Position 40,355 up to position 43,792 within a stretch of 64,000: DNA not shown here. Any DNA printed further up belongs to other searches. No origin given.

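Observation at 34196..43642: ttrBCA-ordered respiratory molybdoenzyme with its own sensor system in a PVC-like genome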

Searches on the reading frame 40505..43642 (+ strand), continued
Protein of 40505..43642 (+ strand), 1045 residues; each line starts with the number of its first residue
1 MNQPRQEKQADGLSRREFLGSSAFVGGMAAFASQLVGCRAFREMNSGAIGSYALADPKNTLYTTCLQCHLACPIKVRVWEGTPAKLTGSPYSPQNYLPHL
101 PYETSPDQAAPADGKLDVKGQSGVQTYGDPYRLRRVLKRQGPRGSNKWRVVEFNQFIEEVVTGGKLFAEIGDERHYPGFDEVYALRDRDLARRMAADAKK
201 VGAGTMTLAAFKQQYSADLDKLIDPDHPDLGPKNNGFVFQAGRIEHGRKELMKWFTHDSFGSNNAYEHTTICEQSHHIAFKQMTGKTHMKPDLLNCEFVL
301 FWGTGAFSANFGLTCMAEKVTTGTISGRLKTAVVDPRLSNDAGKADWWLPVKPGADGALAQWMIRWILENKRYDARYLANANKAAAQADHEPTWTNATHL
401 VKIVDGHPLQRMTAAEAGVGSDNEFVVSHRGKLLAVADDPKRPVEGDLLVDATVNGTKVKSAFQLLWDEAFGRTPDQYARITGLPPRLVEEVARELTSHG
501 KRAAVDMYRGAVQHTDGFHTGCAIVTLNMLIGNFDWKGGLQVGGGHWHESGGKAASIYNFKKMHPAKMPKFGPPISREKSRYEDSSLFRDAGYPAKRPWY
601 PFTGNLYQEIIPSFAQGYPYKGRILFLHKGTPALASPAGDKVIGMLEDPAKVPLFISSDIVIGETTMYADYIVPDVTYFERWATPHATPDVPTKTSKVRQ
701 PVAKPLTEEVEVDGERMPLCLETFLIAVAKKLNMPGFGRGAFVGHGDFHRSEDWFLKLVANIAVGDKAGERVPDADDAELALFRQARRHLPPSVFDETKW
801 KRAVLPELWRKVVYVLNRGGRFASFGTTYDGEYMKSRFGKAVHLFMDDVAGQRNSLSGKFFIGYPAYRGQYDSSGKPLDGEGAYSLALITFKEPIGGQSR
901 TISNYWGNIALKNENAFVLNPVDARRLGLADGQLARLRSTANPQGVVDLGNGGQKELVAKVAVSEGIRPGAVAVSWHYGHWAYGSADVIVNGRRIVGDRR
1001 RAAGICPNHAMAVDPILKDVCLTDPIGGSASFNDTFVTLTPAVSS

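Call 14: get_annotated_region(hit=H13, flank=12000)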
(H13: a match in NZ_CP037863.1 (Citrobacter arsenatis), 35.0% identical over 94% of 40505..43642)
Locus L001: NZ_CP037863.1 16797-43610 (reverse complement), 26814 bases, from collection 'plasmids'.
description: Citrobacter arsenatis strain LY-1 plasmid unnamed2, complete sequence
organism: Citrobacter arsenatis (NCBI taxid 2546350)
taxonomy: Bacteria; Pseudomonadota; Gammaproteobacteria; Enterobacterales; Enterobacteriaceae; Citrobacter; Citrobacter arsenatis
host: -; source: cell culture,sediment; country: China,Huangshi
typing (MOB-suite, as given by PLSDB): conjugative; replicon IncFII; relaxase MOBF; mating-pair formation MPF_F
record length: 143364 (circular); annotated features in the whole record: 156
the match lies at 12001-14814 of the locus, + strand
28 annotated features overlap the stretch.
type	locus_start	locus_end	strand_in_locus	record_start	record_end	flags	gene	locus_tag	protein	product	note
CDS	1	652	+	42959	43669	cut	arsH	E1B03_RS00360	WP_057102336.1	arsenical resistance protein ArsH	GO:0046685 - response to arsenic-containing substance [Evidence IEA]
CDS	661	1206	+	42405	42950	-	-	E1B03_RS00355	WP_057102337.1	sigma-70 family RNA polymerase sigma factor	GO:0006352 - DNA-templated transcription initiation [Evidence IEA]; GO:0006355 - regulation of DNA-templated ...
CDS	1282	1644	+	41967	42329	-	-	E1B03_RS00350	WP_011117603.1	arsenic metallochaperone ArsD family protein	GO:0045892 - negative regulation of DNA-templated transcription [Evidence IEA]; GO:0046685 - response to ...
CDS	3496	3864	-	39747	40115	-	-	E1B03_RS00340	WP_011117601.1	winged helix-turn-helix domain-containing protein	-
CDS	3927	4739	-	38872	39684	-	-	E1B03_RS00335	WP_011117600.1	sulfite exporter TauE/SafE family protein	GO:0006810 - transport [Evidence IEA]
CDS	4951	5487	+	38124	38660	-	-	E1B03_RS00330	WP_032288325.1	GNAT family N-acetyltransferase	-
predicted_resistance_gene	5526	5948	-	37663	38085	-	arsC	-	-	glutaredoxin-dependent arsenate reductase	predicted by amrfinderplus; class ARSENIC; identity 99.29%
predicted_resistance_gene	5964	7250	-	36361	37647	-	arsB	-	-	arsenite efflux transporter membrane subunit ArsB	predicted by amrfinderplus; class ARSENIC; identity 98.83%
CDS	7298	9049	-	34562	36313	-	arsA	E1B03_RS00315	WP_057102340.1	arsenite efflux transporter ATPase subunit ArsA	-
predicted_resistance_gene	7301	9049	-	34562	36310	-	arsA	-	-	arsenite efflux transporter ATPase subunit ArsA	predicted by amrfinderplus; class ARSENIC; identity 95.03%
predicted_resistance_gene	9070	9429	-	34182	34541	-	arsD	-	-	arsenite efflux transporter metallochaperone ArsD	predicted by amrfinderplus; class ARSENIC; identity 95.0%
CDS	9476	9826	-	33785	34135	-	-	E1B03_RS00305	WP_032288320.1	transcriptional regulator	-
CDS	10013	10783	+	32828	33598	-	dsrO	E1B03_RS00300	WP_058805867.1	sulfate reduction electron transfer complex DsrMKJOP subunit DsrO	GO:0019420 - dissimilatory sulfate reduction [Evidence IEA]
CDS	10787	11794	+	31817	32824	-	-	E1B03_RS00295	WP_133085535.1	hypothetical protein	-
CDS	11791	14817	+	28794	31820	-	-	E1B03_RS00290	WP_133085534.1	molybdopterin-dependent oxidoreductase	-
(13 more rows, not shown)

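Call 22: get_annotated_region(hit=H28, flank=6000)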
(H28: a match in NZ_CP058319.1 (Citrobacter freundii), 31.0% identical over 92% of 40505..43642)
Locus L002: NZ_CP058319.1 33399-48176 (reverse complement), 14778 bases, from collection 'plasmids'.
description: Citrobacter freundii strain M92 plasmid pM92-1, complete sequence
organism: Citrobacter freundii (NCBI taxid 546)
taxonomy: Bacteria; Pseudomonadota; Gammaproteobacteria; Enterobacterales; Enterobacteriaceae; Citrobacter; Citrobacter freundii
host: -; source: Homo sapiens,single cell; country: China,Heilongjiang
typing (MOB-suite, as given by PLSDB): non-mobilizable; replicon Col(VCM04)
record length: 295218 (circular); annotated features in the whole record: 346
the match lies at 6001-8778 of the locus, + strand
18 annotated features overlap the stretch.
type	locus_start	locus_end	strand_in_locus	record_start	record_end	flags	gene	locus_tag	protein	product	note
CDS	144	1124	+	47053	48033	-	-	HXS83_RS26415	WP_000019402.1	IS5-like element IS5 family transposase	GO:0006313 - DNA transposition [Evidence IEA]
CDS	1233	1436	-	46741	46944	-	fumD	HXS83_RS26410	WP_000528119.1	fumarate hydratase FumD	-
CDS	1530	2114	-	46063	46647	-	ttrR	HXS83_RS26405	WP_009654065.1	tetrathionate respiration response regulator TtrR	-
CDS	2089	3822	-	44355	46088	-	ttrS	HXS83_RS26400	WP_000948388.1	tetrathionate respiration histidine kinase TtrS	-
CDS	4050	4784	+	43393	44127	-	ttrB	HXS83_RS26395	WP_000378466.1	tetrathionate reductase subunit TtrB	-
CDS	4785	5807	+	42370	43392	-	ttrC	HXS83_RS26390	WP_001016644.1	tetrathionate reductase subunit TtrC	-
CDS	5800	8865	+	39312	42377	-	ttrA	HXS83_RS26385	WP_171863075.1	tetrathionate reductase subunit TtrA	-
CDS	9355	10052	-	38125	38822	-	-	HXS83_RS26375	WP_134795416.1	IS1-like element IS1SD family transposase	GO:0006313 - DNA transposition [Evidence IEA]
CDS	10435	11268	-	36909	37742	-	-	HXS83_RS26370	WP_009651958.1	N-6 DNA methylase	GO:0006306 - DNA methylation [Evidence IEA]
CDS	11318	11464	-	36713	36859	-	-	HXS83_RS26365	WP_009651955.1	hypothetical protein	-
CDS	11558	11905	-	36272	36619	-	-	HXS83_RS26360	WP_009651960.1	hypothetical protein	-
CDS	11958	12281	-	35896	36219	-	-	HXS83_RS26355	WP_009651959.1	hypothetical protein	-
CDS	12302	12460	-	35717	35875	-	-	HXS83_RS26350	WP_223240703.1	hypothetical protein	-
CDS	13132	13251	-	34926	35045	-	-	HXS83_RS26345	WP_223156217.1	type I toxin-antitoxin system Hok family toxin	-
CDS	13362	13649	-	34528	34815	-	relE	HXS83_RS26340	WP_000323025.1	type II toxin-antitoxin system mRNA interferase RelE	-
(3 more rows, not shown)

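Call 23: get_annotated_region(hit=H2, flank=8000)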
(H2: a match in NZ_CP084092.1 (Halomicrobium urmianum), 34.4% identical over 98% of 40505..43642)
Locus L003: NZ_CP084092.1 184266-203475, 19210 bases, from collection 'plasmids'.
description: Halomicrobium urmianum strain IBRC-M: 10911 plasmid unnamed2, complete sequence
organism: Halomicrobium urmianum (NCBI taxid 1586233)
taxonomy: Archaea; Euryarchaeota; Halobacteria; Halobacteriales; Haloarculaceae; Halomicrobium; Halomicrobium urmianum
host: -; source: cell culture,salt lake; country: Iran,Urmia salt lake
typing (MOB-suite, as given by PLSDB): non-mobilizable
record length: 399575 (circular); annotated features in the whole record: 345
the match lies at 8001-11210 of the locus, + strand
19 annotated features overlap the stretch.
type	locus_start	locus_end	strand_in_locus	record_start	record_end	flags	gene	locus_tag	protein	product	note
CDS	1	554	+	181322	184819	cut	-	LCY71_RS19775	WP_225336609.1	PAS domain-containing protein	-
CDS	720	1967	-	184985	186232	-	-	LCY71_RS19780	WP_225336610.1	M20/M25/M40 family metallo-hydrolase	-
CDS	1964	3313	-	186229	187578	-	-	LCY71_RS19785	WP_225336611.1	FAD-dependent oxidoreductase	-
CDS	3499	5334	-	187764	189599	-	-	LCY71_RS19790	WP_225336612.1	bacterio-opsin activator domain-containing protein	-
CDS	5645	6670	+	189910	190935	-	-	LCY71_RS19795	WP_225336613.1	4Fe-4S dicluster domain-containing protein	-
CDS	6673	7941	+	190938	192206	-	nrfD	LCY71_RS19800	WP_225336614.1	NrfD/PsrC family molybdoenzyme membrane anchor subunit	-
CDS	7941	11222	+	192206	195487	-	-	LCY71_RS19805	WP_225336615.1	molybdopterin-dependent oxidoreductase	-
CDS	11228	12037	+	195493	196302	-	-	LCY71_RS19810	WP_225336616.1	molecular chaperone TorD family protein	-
CDS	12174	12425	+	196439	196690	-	-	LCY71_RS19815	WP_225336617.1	hypothetical protein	-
CDS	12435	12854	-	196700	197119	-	-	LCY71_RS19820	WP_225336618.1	hypothetical protein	-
CDS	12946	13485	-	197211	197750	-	-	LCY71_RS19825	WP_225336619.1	hypothetical protein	-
CDS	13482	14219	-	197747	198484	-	-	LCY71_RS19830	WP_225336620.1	DsbA family protein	-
CDS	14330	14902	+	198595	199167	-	-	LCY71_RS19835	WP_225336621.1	class I SAM-dependent methyltransferase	-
CDS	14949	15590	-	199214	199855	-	-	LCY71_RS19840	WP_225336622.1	class I SAM-dependent methyltransferase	-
CDS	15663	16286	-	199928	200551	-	-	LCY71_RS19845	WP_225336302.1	universal stress protein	-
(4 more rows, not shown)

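Call 24: get_annotated_region(hit=H16, flank=8000)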
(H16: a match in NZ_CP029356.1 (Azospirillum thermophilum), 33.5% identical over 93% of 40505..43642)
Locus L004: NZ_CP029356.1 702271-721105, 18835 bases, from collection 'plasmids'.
description: Azospirillum thermophilum strain CFH 70021 plasmid unnamed1
organism: Azospirillum thermophilum (NCBI taxid 2202148)
taxonomy: Bacteria; Pseudomonadota; Alphaproteobacteria; Rhodospirillales; Azospirillaceae; Azospirillum; Azospirillum thermophilum
host: -; source: cell culture,hot spring; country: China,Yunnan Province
typing (MOB-suite, as given by PLSDB): non-mobilizable
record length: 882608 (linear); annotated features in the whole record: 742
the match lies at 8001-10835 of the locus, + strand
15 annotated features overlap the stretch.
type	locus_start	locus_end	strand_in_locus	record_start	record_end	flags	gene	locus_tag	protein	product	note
CDS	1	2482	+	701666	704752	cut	-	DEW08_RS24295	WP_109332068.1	MexW/MexI family multidrug efflux RND transporter permease subunit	GO:0055085 - transmembrane transport [Evidence IEA]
CDS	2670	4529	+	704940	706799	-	-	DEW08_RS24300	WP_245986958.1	sensor histidine kinase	-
CDS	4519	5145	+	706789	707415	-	-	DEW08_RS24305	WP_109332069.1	response regulator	GO:0000160 - phosphorelay signal transduction system [Evidence IEA]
CDS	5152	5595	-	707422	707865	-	trxC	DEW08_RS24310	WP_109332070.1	thioredoxin TrxC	GO:0006662 - glycerol ether metabolic process [Evidence IEA]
CDS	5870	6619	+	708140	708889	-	dsrO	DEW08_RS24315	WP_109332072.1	sulfate reduction electron transfer complex DsrMKJOP subunit DsrO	GO:0019420 - dissimilatory sulfate reduction [Evidence IEA]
CDS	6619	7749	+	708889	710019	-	nrfD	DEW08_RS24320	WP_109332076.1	NrfD/PsrC family molybdoenzyme membrane anchor subunit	-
CDS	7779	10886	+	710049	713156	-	-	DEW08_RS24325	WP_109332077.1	molybdopterin-dependent oxidoreductase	-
CDS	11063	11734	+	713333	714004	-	-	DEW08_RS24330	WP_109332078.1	response regulator transcription factor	GO:0000160 - phosphorelay signal transduction system [Evidence IEA]; GO:0006355 - regulation of DNA-templated ...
CDS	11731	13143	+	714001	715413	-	-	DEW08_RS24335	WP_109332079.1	HAMP domain-containing sensor histidine kinase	GO:0007165 - signal transduction [Evidence IEA]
CDS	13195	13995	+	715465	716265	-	-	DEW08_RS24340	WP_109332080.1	MipA/OmpV family protein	-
CDS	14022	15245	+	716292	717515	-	-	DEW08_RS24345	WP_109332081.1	glycosyltransferase family 87 protein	-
CDS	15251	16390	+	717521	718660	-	-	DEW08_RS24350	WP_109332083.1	FtsX-like permease family protein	-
CDS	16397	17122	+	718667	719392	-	-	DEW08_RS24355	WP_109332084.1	ABC transporter ATP-binding protein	-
CDS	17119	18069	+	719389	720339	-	-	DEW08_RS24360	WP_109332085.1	HlyD family efflux transporter periplasmic adaptor subunit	-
CDS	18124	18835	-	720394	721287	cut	-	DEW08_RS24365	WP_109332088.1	LysR family transcriptional regulator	-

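Call 25: get_annotated_region(hit=H15, flank=8000)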
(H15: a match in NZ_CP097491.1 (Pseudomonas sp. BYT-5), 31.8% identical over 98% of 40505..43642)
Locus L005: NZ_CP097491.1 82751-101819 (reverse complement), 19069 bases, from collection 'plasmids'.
description: Pseudomonas sp. BYT-5 plasmid pBYT5-2, complete sequence
organism: Pseudomonas sp. BYT-5 (NCBI taxid 2944392)
taxonomy: Bacteria; Pseudomonadota; Gammaproteobacteria; Pseudomonadales; Pseudomonadaceae; Pseudomonas; Pseudomonas sp. BYT-5
host: -; source: wastewater treatment tank,soil; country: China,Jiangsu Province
typing (MOB-suite, as given by PLSDB): conjugative; relaxase MOBP; mating-pair formation MPF_I
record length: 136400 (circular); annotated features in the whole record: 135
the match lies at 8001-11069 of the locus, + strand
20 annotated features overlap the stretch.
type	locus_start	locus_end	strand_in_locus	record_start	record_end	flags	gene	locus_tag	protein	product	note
CDS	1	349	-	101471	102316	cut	-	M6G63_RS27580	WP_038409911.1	metallophosphoesterase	-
CDS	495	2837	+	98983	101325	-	-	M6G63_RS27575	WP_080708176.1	ELM1/GtrOC1 family putative glycosyltransferase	-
CDS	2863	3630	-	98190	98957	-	-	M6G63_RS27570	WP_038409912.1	aspartyl/asparaginyl beta-hydroxylase domain-containing protein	-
CDS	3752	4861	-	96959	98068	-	-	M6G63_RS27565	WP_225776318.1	CDP-alcohol phosphatidyltransferase family protein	GO:0008654 - phospholipid biosynthetic process [Evidence IEA]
CDS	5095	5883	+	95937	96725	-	-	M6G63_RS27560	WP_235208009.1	phosphocholine cytidylyltransferase family protein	-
CDS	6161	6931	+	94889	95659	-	dsrO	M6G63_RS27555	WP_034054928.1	sulfate reduction electron transfer complex DsrMKJOP subunit DsrO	GO:0019420 - dissimilatory sulfate reduction [Evidence IEA]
CDS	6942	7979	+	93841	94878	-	nrfD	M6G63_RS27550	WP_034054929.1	NrfD/PsrC family molybdoenzyme membrane anchor subunit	-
CDS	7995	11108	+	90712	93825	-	-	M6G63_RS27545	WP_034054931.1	tetrathionate reductase subunit A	-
CDS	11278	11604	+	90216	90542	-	-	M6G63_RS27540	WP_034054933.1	metalloregulator ArsR/SmtB family transcription factor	GO:0006355 - regulation of DNA-templated transcription [Evidence IEA]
CDS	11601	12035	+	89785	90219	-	-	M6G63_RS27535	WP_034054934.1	hypothetical protein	-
CDS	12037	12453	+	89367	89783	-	-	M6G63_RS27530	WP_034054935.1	YeeE/YedE family protein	-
CDS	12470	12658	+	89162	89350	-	-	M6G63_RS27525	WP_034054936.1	DUF2892 domain-containing protein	-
CDS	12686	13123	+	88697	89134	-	-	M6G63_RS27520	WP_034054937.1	OsmC family protein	GO:0006979 - response to oxidative stress [Evidence IEA]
CDS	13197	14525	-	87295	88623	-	-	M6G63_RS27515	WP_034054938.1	ferredoxin reductase family protein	-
CDS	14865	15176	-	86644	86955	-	-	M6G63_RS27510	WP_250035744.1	S24 family peptidase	-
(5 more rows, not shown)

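Call 34: find_encoding_contigs(protein=P0017, flank=10000, max_places=2)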
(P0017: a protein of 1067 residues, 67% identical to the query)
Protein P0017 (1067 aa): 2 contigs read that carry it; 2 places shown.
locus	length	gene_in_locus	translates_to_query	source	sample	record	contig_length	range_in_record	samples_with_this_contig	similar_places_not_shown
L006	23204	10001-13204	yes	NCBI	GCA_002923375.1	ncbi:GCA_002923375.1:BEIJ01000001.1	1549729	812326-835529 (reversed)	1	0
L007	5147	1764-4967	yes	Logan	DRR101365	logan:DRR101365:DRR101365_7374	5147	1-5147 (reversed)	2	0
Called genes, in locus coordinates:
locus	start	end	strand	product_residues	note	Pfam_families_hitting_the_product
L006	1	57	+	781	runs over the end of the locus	PF04879:Molybdop_Fe4S4, PF00384:Molybdopterin, PF01568:Molydop_binding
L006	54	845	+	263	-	PF03892:NapB (faint), PF09699:Paired_CXXCH_1 (faint), PF14522:Cytochrome_C7 (faint)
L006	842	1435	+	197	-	PF09699:Paired_CXXCH_1 (faint)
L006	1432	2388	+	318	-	PF13534:Fer4_17 (faint), PF13247:Fer4_11, PF00037:Fer4 (weak), PF12797:Fer4_2 (weak), PF13237:Fer4_10, PF12838:Fer4_7 (weak), PF13187:Fer4_9, PF13247:Fer4_11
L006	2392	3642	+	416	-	PF03916:NrfD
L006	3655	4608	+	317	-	PF01145:Band_7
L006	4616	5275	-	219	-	PF13442:Cytochrome_CBB3 (faint)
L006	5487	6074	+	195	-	-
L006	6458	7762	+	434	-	-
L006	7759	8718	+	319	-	PF12838:Fer4_7 (weak), PF13237:Fer4_10 (weak), PF13247:Fer4_11, PF00037:Fer4, PF12797:Fer4_2 (weak), PF12837:Fer4_6, PF13237:Fer4_10 (weak), PF13247:Fer4_11, +2 more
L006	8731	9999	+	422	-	PF03916:NrfD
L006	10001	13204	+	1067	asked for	PF04879:Molybdop_Fe4S4, PF16947:Ferredoxin_N (weak), PF00384:Molybdopterin, PF01568:Molydop_binding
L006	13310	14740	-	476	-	PF00890:FAD_binding_2 (faint), PF01266:DAO (weak), PF01593:Amino_oxidase, PF07992:Pyr_redox_2 (faint), PF13450:NAD_binding_8, PF13454:NAD_binding_9 (faint)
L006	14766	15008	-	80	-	PF11127:YgaP-like_TM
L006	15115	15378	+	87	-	PF02665:Nitrate_red_gam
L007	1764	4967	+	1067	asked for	PF04879:Molybdop_Fe4S4, PF16947:Ferredoxin_N (weak), PF00384:Molybdopterin, PF01568:Molydop_binding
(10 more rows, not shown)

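Call 35: find_encoding_contigs(protein=P0044, flank=10000, max_places=2)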
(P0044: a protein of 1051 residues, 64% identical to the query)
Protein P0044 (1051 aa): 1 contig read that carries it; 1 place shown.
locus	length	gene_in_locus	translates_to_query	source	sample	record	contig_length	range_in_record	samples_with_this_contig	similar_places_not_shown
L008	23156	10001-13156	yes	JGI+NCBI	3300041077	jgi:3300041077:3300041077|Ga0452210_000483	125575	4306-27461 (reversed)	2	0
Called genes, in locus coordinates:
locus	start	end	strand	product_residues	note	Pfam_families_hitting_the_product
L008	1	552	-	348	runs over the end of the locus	PF13424:TPR_12 (faint), PF00515:TPR_1 (faint), PF07719:TPR_2 (faint), PF13181:TPR_8 (faint), PF13432:TPR_16 (weak), PF14559:TPR_19, PF13432:TPR_16 (weak), PF14559:TPR_19 (weak), +1 more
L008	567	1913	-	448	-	PF14522:Cytochrome_C7 (faint), PF09699:Paired_CXXCH_1, PF14537:Cytochrom_c3_2 (weak), PF09699:Paired_CXXCH_1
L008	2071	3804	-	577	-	PF25323:6TM_PilS (weak), PF00989:PAS, PF13188:PAS_8, PF08448:PAS_4 (weak), PF13426:PAS_9, PF24820:Diguanyl_cycl_sensor (faint), PF00512:HisKA, PF02518:HATPase_c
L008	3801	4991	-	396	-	PF00672:HAMP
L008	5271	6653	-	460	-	PF00072:Response_reg, PF00158:Sigma54_activat, PF14532:Sigma54_activ_2, PF07728:AAA_5, PF25601:AAA_lid_14, PF02954:HTH_8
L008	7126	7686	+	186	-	PF02082:Rrf2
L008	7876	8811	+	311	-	PF12797:Fer4_2 (weak), PF12838:Fer4_7 (weak), PF13247:Fer4_11, PF12838:Fer4_7 (weak), PF13187:Fer4_9 (weak), PF13237:Fer4_10 (weak), PF00037:Fer4, PF13247:Fer4_11, +4 more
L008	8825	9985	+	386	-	PF03916:NrfD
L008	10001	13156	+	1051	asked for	PF04879:Molybdop_Fe4S4 (weak), PF00384:Molybdopterin, PF01568:Molydop_binding (weak)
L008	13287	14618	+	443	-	PF00285:Citrate_synt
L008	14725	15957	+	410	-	PF02445:NadA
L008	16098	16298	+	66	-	PF04023:FeoA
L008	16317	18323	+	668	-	PF00009:GTP_EFTU (faint), PF01926:MMR_HSR1, PF02421:FeoB_N, PF07670:Gate, PF07664:FeoB_C, PF07670:Gate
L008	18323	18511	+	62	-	-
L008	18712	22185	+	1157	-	PF07719:TPR_2 (faint), PF13428:TPR_14 (faint), PF13371:TPR_9 (weak), PF13432:TPR_16 (weak), PF14559:TPR_19 (weak), PF13517:FG-GAP_3, PF07593:UnbV_ASPIC (weak)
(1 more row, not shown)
